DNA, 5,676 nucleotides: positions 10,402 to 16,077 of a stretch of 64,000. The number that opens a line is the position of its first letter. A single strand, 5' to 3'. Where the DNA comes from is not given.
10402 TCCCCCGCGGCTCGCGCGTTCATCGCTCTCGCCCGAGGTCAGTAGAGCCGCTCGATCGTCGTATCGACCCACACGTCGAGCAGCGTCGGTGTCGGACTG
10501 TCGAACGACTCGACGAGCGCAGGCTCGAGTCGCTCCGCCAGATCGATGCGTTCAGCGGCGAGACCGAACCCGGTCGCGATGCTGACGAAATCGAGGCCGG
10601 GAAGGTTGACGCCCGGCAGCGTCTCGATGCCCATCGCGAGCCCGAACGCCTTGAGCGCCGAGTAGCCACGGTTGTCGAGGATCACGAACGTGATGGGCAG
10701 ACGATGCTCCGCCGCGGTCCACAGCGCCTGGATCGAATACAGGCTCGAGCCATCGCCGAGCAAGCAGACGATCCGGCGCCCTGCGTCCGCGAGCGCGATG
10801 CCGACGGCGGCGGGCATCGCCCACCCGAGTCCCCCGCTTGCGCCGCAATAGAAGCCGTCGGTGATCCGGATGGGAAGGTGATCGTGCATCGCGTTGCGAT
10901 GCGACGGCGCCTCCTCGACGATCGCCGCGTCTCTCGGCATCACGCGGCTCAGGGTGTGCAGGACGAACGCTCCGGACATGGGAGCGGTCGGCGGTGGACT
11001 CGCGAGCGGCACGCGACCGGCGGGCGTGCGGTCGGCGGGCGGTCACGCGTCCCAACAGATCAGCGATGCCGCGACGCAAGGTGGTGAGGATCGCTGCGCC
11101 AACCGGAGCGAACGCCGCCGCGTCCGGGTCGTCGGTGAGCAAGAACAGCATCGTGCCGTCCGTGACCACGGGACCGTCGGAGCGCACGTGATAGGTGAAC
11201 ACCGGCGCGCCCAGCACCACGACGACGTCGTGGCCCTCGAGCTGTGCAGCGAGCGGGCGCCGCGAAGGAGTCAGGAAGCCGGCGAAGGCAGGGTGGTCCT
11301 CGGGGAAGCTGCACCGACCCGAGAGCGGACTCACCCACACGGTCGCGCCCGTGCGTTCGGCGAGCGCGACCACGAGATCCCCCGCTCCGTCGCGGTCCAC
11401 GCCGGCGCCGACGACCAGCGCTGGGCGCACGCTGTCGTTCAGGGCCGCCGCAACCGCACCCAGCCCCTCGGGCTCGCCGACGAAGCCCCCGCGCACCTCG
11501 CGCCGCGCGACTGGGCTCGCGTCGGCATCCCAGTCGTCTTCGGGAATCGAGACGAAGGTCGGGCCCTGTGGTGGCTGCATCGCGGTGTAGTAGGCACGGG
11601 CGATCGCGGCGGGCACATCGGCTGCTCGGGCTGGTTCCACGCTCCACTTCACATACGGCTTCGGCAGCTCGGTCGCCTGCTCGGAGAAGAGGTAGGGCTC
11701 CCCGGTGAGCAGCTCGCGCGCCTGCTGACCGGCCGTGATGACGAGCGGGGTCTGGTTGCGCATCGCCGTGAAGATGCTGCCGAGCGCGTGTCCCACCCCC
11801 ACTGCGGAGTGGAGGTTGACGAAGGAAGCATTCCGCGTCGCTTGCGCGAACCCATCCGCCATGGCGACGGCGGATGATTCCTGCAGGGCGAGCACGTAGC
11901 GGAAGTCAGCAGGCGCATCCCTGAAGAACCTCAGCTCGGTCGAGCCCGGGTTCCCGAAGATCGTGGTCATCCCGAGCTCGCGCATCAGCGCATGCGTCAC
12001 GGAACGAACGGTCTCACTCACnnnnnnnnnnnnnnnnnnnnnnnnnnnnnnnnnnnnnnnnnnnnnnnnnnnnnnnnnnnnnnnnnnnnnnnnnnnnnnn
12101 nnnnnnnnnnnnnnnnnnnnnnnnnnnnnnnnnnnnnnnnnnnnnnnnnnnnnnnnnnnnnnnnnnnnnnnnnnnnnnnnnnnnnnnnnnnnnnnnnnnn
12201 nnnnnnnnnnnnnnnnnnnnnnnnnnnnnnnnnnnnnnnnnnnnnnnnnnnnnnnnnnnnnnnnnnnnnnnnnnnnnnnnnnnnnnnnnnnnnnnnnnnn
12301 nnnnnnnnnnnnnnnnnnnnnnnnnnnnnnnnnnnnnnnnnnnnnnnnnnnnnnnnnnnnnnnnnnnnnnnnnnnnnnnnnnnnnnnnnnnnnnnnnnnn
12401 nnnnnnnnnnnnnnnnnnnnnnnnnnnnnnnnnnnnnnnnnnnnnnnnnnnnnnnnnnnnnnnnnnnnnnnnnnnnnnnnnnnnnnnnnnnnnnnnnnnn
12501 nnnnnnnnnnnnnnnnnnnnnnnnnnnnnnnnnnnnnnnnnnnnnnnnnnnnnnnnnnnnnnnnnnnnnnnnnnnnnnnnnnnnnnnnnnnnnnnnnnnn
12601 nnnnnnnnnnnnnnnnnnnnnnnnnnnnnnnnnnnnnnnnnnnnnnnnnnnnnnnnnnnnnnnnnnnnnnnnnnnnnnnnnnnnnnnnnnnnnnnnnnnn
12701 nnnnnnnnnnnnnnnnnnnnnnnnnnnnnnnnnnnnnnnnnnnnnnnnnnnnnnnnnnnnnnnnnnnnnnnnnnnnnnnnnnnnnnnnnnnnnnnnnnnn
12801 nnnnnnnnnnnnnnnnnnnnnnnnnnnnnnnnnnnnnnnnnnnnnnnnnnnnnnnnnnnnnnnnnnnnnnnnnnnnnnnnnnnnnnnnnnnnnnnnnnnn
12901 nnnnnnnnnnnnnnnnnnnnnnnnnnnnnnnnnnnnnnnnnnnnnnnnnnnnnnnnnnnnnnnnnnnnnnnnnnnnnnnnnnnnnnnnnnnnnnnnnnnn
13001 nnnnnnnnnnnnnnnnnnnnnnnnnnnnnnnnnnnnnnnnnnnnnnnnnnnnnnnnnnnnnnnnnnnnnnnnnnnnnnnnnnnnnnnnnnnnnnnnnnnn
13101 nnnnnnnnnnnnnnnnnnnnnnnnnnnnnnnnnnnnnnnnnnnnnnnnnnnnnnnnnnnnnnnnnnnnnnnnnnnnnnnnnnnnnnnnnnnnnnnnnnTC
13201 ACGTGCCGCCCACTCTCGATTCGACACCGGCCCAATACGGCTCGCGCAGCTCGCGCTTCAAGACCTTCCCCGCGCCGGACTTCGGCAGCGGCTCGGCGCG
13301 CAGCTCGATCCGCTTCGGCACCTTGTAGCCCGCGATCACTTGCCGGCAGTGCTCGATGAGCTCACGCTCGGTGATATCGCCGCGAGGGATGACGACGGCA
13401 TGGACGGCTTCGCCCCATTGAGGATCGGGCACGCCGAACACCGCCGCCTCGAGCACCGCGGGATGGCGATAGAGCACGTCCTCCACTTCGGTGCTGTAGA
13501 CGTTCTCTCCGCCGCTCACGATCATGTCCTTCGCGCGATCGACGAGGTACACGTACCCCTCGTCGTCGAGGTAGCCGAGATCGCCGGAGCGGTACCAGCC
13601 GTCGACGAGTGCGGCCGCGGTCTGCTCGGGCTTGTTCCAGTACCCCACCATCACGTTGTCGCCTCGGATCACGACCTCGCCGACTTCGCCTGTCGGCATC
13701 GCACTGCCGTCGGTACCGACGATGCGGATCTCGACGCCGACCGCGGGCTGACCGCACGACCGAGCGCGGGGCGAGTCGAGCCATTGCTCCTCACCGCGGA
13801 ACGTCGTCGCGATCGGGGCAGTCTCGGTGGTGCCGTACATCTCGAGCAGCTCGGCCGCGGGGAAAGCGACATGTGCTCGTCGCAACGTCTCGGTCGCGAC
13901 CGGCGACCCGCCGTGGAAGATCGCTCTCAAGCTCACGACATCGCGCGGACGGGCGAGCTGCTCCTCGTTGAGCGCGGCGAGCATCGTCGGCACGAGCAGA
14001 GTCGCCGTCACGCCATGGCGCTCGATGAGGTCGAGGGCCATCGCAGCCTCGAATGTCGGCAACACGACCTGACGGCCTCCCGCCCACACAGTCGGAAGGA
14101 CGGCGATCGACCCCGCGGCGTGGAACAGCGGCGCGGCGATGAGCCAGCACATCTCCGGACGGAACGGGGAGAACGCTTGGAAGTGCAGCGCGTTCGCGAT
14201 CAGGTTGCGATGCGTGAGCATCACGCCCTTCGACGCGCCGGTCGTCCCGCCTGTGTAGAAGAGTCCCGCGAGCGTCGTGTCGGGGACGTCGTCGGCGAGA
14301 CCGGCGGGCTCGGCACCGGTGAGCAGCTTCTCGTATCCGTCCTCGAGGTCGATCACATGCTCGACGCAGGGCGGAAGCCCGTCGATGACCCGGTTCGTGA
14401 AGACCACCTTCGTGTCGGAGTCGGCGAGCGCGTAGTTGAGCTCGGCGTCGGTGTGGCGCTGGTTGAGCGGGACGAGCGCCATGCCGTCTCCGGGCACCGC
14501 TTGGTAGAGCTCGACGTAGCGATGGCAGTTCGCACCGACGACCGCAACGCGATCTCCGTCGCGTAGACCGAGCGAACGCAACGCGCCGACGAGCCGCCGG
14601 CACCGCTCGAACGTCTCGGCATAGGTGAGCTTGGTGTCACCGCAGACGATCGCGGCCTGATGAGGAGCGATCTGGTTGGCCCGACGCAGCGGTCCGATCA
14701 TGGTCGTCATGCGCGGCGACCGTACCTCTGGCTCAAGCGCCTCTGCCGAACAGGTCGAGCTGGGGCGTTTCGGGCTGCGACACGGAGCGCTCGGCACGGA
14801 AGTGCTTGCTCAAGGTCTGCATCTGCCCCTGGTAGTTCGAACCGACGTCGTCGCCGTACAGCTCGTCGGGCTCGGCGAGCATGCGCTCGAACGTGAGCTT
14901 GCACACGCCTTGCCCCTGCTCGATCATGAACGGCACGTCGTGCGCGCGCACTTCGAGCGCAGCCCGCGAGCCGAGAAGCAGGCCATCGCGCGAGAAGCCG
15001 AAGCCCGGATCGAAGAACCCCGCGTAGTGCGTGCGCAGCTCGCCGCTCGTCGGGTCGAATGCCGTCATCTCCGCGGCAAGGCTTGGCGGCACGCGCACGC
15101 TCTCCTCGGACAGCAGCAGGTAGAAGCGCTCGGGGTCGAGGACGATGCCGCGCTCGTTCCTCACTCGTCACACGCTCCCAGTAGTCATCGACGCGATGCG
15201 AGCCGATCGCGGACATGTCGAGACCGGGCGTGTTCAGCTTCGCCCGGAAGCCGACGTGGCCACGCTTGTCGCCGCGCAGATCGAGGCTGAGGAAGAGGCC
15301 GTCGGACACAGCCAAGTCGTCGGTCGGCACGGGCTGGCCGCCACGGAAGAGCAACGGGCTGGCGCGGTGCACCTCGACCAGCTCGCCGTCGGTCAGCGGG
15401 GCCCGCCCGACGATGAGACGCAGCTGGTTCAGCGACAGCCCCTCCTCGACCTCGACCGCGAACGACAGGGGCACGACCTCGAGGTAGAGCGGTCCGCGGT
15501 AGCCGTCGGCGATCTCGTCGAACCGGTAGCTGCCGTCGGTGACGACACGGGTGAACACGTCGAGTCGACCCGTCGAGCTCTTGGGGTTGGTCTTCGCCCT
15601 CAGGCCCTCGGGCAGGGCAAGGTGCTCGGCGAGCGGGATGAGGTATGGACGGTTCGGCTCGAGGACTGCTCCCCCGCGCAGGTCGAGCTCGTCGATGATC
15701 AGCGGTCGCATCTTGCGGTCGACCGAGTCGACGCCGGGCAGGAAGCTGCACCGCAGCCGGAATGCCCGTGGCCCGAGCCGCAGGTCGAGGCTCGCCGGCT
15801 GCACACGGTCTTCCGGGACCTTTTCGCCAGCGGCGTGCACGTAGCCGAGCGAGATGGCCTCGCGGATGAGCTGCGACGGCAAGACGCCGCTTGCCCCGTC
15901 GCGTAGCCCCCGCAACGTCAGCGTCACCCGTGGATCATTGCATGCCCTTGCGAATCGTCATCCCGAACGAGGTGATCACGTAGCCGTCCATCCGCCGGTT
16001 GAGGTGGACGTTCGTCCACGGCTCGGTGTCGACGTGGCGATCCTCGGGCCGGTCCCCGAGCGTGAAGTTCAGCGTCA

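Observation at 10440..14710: Ligase / DpgC-like / benzoylformate-decarboxylase-like triad next to pobA-pca: candidate aerobic arylacetate-to-aryl-aldehyde route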

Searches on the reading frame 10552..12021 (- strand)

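Call 5: search_protein_families(library=pfam, proteins=[window:10552-12021:-])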
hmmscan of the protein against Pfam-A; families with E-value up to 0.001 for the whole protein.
window:10552-12021:- (489 aa): 2 families
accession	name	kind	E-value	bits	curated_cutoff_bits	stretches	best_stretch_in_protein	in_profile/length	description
PF02776.23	TPP_enzyme_N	-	9.8e-22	77.4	26.8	1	7-105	5-105/119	Thiamine pyrophosphate enzyme, N-terminal TPP binding domain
PF00205.28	TPP_enzyme_M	-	4.1e-16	59.4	30.4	1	189-274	3-88/137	Thiamine pyrophosphate enzyme, central domain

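Call 6: search_protein_families(library=ncbifam, proteins=[window:10552-12021:-])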
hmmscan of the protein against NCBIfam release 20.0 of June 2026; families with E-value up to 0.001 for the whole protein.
window:10552-12021:- (489 aa): 45 families (the best 25 are shown)
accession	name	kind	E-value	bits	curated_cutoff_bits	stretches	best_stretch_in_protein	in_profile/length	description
NF005485.1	PRK07092.1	equivalog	1.7e-151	505.6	493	1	4-343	2-341/523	benzoylformate decarboxylase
TIGR00118.1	acolac_lg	equivalog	1.3e-26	93.2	538.35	1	12-253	10-255/557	biosynthetic-type acetolactate synthase large subunit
NF006052.0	PRK08199.1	subfamily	8.9e-25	87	539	1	16-273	21-280/559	thiamine pyrophosphate protein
NF006122.0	PRK08266.1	subfamily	3.6e-24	85.1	571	1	11-354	12-354/543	hypothetical protein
NF005760.0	PRK07586.1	equivalog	7.1e-24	84.6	363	1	13-301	11-304/514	acetolactate synthase large subunit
NF004807.0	PRK06154.1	equivalog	9e-24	84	607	1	11-339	28-356/565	thiamine pyrophosphate-requiring protein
NF006203.0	PRK08327.1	equivalog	3.3e-23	82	456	1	13-274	19-292/571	thiamine pyrophosphate-requiring protein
NF004710.0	PRK06048.1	equivalog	5.4e-22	78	976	1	6-251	12-260/561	acetolactate synthase large subunit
NF004516.0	PRK05858.1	equivalog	4.1e-21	75.1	587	1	12-333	20-336/548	acetolactate synthase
NF005860.0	PRK07789.1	equivalog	1.7e-20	72.9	881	1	10-272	42-309/615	acetolactate synthase large subunit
NF005712.0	PRK07524.1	subfamily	3.8e-20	71.9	500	1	7-341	7-346/536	5-guanidino-2-oxopentanoate decarboxylase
NF008431.0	PRK11269.1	equivalog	8.5e-20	70.8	791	1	11-272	12-279/591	glyoxylate carboligase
NF006525.0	PRK08979.1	equivalog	1.1e-19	70.3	1084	1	15-270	16-277/572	acetolactate synthase 3 large subunit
NF005713.0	PRK07525.1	subfamily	1.3e-19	70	620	1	14-272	17-275/592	sulfoacetaldehyde acetyltransferase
NF005228.0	PRK06725.1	equivalog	2.2e-19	69.1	991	1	13-251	26-268/571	acetolactate synthase large subunit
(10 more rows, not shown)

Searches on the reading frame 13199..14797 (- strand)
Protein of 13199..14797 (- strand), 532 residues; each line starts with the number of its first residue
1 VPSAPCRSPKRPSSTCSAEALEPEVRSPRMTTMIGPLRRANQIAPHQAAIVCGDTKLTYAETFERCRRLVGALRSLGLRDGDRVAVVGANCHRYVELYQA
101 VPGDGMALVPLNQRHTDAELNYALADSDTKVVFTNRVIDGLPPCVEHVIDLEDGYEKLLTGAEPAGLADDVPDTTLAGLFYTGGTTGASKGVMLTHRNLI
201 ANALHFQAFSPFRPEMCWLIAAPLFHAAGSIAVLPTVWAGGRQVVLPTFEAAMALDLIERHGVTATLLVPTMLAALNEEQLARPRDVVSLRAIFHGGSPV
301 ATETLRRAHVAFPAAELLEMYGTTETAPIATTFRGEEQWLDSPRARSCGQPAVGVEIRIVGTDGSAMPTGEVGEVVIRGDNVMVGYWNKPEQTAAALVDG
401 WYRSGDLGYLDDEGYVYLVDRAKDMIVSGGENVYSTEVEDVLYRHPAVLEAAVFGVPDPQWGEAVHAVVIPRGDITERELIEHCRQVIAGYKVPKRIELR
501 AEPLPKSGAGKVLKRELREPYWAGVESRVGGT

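Call 5: search_protein_families(library=pfam, proteins=[window:13199-14797:-])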
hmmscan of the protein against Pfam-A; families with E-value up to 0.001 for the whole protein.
window:13199-14797:- (532 aa): 2 families
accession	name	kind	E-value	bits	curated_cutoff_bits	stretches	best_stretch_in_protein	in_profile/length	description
PF00501.34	AMP-binding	-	8.2e-83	278.7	29.9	1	39-387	3-384/384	AMP-binding enzyme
PF13193.12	AMP-binding_C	-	4.4e-21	76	24.5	1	437-511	1-76/76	AMP-binding enzyme C-terminal domain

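Call 6: search_protein_families(library=ncbifam, proteins=[window:13199-14797:-])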
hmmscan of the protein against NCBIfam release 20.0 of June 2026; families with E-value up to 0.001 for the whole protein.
window:13199-14797:- (532 aa): 106 families (the best 25 are shown)
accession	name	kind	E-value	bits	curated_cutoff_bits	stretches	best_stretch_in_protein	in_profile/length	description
NF004837.0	PRK06187.1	subfamily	2.6e-140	468.2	476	1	37-526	14-527/531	long-chain-fatty-acid--CoA ligase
NF006182.0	PRK08316.1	subfamily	7.5e-129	430.6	663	1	25-522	5-518/523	fatty acyl-CoA synthetase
NF005307.0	PRK06839.1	equivalog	1e-101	341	748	1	41-518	12-490/496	o-succinylbenzoate--CoA ligase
NF002966.0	PRK03640.1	equivalog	3e-100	336.1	556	1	31-519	2-478/483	o-succinylbenzoate--CoA ligase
NF005857.1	PRK07786.1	exception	6.9e-97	325.1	733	1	34-521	12-512/513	fatty-acid--CoA ligase FadD5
NF004797.0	PRK06145.1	equivalog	1.5e-94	317.1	850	1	43-521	14-495/499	acyl-CoA synthetase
NF006181.0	PRK08314.1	subfamily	3.5e-93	312.8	705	2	172-520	202-553/563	long-chain-fatty-acid--CoA ligase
NF005801.1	PRK07656.1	equivalog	6.3e-92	308.8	657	1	38-518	8-500/500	FadD3 family acyl-CoA ligase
NF005702.0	PRK07514.1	subfamily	1.4e-91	307.4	558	1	47-521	19-500/506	malonyl-CoA synthase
NF052269.1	Staph_lig_FadD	equivalog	4e-91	305.8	650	1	47-518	16-490/499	long-chain-fatty-acid--CoA ligase FadD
NF005676.0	PRK07470.1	equivalog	1e-89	301.6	774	1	29-519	18-527/544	acyl-CoA synthetase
NF006572.0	PRK09088.1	equivalog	4.9e-89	299.3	696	1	51-519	23-485/491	acyl-CoA synthetase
NF006020.0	PRK08162.1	subfamily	9.1e-89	298.2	677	1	36-519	24-536/545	acyl-CoA synthetase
NF009071.0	PRK12406.1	subfamily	6.1e-88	295.5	701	2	172-526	151-507/510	acyl-CoA synthetase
NF009233.0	PRK12583.1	subfamily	9.3e-88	295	832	2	179-519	206-548/558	fatty acid CoA ligase family protein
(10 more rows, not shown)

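Call 43: search_solved_structures(query=window:13202-14710:-, max_evalue=1e-40)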
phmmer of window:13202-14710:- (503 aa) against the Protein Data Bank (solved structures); distinct sequences matched with E-value up to 1e-40: 71 (the best 60 are shown).
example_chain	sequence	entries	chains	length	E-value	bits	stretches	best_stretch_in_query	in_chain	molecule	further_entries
8weu_A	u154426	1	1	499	4.8e-96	325.4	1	7-492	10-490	Fatty-acyl-CoA synthase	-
8wev_A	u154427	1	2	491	6.7e-96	325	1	7-491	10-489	Feruloyl-CoA Synthetase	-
8r2q_A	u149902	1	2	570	1.6e-80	274.2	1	7-496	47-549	Probable fatty-acid-CoA ligase FadD5 (Fatty-acid-CoA synthetase) (Fatty-acid-CoA synthase)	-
3r44_A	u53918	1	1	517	7e-75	255.6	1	8-496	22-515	fatty acyl CoA synthetase FADD13 (FATTY-ACYL-CoA SYNTHETASE)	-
5buq_A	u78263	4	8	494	4e-74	253.1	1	9-490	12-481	2-succinylbenzoate--CoA ligase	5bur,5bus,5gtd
5x8f_A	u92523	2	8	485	4.1e-74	253.1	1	10-490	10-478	2-succinylbenzoate--CoA ligase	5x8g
8ivi_A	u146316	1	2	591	6.3e-71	242.6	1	20-501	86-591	Medium/long-chain-fatty-acid--CoA ligase FadD8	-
1ult_A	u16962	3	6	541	2.5e-69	237.3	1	27-492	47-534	long chain fatty acid-CoA ligase | long-chain-fatty-acid-CoA synthetase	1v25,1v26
4fuq_A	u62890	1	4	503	4.8e-69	236.4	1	16-492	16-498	Malonyl CoA synthetase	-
4fut_A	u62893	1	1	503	3.8e-68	233.4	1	16-492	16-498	Malonyl CoA synthetase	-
4gxq_A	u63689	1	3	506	2e-67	231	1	16-492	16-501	Malonyl CoA synthetase, Benzoate-CoA ligase Chimeric protein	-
4gxr_A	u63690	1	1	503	2.1e-67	231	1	16-492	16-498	Malonyl CoA synthetase, Benzoate-CoA ligase Chimeric protein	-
8r2r_A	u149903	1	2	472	9.7e-65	222.2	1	7-418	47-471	Probable fatty-acid-CoA ligase FadD5 (Fatty-acid-CoA synthetase) (Fatty-acid-CoA synthase)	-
6qjz_A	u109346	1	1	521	5.4e-64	219.7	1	147-492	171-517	oxalyl CoA-synthetase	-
3ivr_A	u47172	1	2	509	6.4e-64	219.5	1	7-485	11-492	Putative long-chain-fatty-acid CoA ligase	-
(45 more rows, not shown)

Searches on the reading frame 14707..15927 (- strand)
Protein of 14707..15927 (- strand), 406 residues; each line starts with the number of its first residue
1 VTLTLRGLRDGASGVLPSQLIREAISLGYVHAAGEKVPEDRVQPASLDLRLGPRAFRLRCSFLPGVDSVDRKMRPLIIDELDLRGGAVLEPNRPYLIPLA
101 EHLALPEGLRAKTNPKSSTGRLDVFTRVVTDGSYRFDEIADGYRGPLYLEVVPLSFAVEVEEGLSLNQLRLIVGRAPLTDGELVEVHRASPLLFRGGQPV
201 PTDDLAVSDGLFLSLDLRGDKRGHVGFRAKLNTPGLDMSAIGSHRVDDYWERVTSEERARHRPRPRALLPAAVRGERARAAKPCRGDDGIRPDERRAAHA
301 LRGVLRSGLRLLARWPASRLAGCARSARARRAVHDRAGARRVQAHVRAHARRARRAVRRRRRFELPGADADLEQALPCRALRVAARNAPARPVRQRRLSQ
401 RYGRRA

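Call 5: search_protein_families(library=pfam, proteins=[window:14707-15927:-])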
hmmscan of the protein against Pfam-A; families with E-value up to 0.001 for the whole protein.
window:14707-15927:- (406 aa): 3 families
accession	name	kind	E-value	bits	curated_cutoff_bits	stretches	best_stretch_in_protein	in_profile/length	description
PF06559.16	DCD_N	-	5.6e-59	199.1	21.4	1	13-174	2-163/164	2'-deoxycytidine 5'-triphosphate deaminase (DCD) N-terminal domain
PF22769.1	DCD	-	1.7e-29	103.4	27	1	15-171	1-150/153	dCTP deaminase-like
PF22569.1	DCD_C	-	7.9e-10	38.8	22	1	203-258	19-75/192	2'-deoxycytidine 5'-triphosphate deaminase (DCD), C-terminal domain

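Call 6: search_protein_families(library=ncbifam, proteins=[window:14707-15927:-])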
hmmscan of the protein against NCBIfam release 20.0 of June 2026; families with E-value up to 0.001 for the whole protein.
window:14707-15927:- (406 aa): 2 families
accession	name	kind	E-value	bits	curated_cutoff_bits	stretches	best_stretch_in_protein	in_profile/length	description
NF005734.0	PRK07559.1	equivalog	1.8e-73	247.4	283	1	12-258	8-248/368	2'-deoxycytidine 5'-triphosphate deaminase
TIGR02274.1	dCTP_deam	equivalog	1.1e-08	35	92.8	1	35-172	19-152/180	dCTP deaminase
